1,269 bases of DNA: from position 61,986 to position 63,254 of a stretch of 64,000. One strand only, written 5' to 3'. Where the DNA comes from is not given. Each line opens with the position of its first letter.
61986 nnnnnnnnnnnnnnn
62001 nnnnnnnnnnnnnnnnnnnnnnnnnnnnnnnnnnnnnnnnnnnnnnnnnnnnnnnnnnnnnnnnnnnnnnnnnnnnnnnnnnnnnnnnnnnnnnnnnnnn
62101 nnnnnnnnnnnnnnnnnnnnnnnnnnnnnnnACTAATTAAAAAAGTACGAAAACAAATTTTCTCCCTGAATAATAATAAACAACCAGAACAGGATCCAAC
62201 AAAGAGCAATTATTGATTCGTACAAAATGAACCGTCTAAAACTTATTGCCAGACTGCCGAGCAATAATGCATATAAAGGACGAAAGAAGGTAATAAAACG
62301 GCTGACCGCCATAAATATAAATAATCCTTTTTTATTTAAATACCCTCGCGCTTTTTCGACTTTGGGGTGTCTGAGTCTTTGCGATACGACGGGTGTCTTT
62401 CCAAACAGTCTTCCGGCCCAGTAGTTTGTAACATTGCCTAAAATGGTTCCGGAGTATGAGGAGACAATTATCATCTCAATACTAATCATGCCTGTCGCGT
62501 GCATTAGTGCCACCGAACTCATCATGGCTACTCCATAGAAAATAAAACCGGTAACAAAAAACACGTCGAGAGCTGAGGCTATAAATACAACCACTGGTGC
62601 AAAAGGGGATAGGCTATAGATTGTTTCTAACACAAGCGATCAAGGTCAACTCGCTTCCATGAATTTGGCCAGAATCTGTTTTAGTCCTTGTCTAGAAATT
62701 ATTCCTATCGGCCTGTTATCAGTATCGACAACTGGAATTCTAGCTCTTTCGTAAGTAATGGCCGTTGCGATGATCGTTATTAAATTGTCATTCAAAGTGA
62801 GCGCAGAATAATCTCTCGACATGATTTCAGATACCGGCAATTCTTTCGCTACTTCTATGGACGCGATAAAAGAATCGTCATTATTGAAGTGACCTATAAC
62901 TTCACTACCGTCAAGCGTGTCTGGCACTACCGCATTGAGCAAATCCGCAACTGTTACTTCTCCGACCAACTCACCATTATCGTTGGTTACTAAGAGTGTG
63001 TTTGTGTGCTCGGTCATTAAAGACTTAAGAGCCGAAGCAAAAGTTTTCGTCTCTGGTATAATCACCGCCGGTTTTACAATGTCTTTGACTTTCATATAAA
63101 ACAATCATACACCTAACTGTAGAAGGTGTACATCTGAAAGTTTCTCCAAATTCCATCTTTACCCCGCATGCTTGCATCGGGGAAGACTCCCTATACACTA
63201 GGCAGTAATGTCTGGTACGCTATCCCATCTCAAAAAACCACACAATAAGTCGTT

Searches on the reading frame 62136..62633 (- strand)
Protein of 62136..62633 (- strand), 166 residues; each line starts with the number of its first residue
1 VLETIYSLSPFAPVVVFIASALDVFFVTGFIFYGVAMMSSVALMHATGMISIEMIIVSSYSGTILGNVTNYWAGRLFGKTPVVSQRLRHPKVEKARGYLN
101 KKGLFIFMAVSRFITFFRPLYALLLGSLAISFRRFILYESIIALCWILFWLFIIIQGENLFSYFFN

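Call 17: search_protein_families(library=ncbifam, proteins=[window:62136-62633:-], max_evalue=0.001)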
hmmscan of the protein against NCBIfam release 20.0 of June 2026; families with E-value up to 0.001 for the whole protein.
window:62136-62633:- (166 aa): 2 families
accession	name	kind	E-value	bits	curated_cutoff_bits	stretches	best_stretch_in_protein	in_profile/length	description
NF008102.0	PRK10847.1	equivalog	9.4e-08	32.1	236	1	45-152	64-173/219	DedA family protein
NF052604.1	UndecprPTUtpABac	equivalog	0.00019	21.5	250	1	43-154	40-154/198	undecaprenyl phosphate transporter UptA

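Call 58: search_protein_families(library=pfam, proteins=[window:62136-62633:-], max_evalue=0.1)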
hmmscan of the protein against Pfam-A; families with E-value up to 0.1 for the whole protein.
window:62136-62633:- (166 aa): 1 family
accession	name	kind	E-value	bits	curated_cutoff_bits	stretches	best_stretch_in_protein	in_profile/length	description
PF09335.16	VTT_dom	-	6.5e-14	52.9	33.9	1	41-154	4-121/123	VTT domain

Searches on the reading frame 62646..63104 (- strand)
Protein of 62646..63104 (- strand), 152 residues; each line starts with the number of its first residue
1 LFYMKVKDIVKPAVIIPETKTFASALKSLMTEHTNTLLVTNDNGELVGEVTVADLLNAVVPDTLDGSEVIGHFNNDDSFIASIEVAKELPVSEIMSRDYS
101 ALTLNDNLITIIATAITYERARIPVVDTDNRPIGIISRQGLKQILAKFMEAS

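Call 83: find_encoding_contigs(protein=window:62646-63104:-, flank=10000, max_places=2)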
Protein window:62646-63104:- (152 aa): 10 contigs read that carry it; 2 places shown.
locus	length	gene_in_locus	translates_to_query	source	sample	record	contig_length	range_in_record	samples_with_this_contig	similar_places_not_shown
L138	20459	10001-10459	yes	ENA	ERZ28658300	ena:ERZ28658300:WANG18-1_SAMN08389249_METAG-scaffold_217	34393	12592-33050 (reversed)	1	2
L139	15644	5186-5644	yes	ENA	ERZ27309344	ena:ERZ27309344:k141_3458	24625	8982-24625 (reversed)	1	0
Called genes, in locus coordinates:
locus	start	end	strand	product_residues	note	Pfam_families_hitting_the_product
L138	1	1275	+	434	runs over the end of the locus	PF13393:tRNA-synt_His, PF00587:tRNA-synt_2b, PF03129:HGTP_anticodon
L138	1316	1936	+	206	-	PF13482:RNase_H_2, PF10108:DNA_pol_B_exo2 (faint)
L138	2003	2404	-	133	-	-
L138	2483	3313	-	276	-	PF02673:BacA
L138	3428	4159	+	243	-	PF13462:Thioredoxin_4, PF01323:DSBA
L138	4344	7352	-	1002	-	PF00580:UvrD-helicase, PF13245:AAA_19, PF13361:UvrD_C, PF13538:UvrD_C_2 (faint), PF12705:PDDEXK_1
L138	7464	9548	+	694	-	PF00999:Na_H_Exchanger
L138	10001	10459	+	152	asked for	PF00571:CBS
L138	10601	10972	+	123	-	PF09335:VTT_dom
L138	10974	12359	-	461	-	PF03979:Sigma70_r1_1, PF00140:Sigma70_r1_2, PF04542:Sigma70_r2, PF04539:Sigma70_r3, PF04545:Sigma70_r4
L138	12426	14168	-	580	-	PF01807:Zn_ribbon_DnaG, PF08275:DNAG_N, PF01751:Toprim, PF13155:Toprim_2, PF13662:Toprim_4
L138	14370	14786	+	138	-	-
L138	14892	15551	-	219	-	PF02308:MgtC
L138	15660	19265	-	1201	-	PF04997:RNA_pol_Rpb1_1, PF00623:RNA_pol_Rpb1_2, PF04983:RNA_pol_Rpb1_3, PF05000:RNA_pol_Rpb1_4 (weak), PF04998:RNA_pol_Rpb1_5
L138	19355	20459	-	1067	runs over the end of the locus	PF04563:RNA_pol_Rpb2_1, PF04561:RNA_pol_Rpb2_2, PF04565:RNA_pol_Rpb2_3, PF10385:RNA_pol_Rpb2_45, PF00562:RNA_pol_Rpb2_6, PF04560:RNA_pol_Rpb2_7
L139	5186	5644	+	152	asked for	PF00571:CBS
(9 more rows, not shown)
